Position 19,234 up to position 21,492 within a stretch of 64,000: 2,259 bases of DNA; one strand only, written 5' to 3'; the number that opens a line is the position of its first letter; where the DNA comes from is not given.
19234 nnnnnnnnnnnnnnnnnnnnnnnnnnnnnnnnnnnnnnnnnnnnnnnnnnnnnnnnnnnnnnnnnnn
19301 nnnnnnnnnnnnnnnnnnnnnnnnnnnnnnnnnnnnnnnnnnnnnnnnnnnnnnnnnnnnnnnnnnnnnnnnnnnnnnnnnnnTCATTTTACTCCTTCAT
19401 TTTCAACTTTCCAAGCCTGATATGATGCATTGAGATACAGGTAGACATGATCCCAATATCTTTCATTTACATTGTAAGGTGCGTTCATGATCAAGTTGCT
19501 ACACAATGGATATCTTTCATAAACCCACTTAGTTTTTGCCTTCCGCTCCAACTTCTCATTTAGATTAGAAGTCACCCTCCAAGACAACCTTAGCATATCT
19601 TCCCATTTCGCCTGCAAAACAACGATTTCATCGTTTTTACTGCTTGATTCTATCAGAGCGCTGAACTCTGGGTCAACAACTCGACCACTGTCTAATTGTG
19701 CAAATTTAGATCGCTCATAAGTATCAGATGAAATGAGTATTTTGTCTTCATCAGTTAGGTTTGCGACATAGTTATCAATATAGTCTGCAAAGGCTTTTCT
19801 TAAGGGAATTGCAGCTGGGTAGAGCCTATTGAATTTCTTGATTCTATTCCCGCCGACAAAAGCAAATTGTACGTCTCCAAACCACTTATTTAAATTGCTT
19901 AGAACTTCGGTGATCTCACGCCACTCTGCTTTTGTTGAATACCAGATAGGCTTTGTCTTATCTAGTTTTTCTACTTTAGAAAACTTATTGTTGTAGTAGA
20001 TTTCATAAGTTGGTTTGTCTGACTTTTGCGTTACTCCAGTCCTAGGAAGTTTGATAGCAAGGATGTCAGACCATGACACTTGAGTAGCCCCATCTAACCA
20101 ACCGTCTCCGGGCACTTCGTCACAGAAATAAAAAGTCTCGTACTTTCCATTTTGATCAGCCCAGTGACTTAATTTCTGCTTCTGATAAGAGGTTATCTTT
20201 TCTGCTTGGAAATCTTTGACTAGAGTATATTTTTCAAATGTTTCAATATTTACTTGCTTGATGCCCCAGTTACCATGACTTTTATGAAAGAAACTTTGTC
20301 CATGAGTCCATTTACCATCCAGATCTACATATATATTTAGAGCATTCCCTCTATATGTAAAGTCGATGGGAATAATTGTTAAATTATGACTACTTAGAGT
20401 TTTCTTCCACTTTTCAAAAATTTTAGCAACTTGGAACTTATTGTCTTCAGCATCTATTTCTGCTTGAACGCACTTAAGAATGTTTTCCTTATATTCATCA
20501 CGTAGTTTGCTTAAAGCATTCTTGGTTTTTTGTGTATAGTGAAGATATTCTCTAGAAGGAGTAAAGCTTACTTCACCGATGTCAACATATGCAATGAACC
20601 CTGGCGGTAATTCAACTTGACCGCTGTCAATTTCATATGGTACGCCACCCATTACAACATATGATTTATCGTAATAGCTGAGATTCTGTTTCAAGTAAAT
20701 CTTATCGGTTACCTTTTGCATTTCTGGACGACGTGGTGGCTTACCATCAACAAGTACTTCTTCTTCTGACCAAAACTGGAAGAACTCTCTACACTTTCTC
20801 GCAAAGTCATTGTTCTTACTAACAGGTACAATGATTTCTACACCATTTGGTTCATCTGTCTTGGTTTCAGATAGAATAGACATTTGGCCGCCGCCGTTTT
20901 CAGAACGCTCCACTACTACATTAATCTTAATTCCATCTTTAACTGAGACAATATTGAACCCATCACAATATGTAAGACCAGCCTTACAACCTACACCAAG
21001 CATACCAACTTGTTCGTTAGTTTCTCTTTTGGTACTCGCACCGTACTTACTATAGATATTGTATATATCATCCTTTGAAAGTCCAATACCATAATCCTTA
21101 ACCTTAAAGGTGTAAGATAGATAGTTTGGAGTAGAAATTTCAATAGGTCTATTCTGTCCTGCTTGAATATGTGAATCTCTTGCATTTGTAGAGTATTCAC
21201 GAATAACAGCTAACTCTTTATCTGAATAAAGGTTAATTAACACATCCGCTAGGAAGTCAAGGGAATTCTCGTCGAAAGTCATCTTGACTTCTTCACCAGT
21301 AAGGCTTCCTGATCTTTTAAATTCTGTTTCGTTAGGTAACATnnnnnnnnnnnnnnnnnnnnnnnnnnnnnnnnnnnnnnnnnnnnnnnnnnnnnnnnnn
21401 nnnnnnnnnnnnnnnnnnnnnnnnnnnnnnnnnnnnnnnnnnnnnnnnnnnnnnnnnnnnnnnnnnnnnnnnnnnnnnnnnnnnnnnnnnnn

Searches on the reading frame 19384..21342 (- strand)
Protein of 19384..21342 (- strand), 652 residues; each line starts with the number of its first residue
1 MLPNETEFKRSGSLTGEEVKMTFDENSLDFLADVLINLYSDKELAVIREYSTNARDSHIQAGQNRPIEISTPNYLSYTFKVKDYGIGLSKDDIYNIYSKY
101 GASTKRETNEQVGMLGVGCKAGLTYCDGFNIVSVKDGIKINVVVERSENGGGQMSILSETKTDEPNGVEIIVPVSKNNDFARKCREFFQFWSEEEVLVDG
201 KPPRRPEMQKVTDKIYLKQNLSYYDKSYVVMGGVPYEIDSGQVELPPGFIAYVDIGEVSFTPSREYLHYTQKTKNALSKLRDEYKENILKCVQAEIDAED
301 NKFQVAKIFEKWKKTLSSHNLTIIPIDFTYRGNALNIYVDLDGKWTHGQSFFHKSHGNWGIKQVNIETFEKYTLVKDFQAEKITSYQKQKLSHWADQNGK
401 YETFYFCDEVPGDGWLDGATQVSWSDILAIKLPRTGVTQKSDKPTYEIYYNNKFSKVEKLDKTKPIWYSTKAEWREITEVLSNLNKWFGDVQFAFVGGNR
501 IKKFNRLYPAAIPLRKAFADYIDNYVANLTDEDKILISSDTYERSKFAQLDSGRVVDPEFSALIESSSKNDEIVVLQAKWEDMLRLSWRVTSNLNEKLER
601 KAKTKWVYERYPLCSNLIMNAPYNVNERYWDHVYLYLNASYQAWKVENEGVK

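Call 19: search_protein_families(library=pfam, max_evalue=0.001, proteins=[window:19384-21342:-])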
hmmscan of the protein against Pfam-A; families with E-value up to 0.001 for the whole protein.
window:19384-21342:- (652 aa): 1 family
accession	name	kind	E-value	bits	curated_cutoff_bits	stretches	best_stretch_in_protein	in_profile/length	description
PF13589.12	HATPase_c_3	-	9.6e-07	29.3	25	1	46-141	6-100/137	Histidine kinase-, DNA gyrase B-, and HSP90-like ATPase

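Call 102: find_encoding_contigs(protein=window:19384-21342:-, flank=10000, max_places=1)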
Protein window:19384-21342:- (652 aa): 2 contigs read that carry it; 1 place shown.
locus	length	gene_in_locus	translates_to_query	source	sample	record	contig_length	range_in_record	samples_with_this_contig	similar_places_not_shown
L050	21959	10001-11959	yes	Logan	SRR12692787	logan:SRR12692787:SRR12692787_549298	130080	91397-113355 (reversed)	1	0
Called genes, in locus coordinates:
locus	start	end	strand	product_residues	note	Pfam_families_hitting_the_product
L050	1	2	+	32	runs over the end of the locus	-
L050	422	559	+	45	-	-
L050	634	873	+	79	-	-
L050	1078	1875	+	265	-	PF23940:DUF7275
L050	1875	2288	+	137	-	-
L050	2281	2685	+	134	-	-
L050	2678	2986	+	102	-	-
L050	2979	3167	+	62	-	-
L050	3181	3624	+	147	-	-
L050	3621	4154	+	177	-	PF21448:DNMK (weak)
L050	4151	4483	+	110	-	-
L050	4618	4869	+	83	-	-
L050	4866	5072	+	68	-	-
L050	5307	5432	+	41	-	-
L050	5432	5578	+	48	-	-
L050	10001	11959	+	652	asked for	PF13589:HATPase_c_3 (weak)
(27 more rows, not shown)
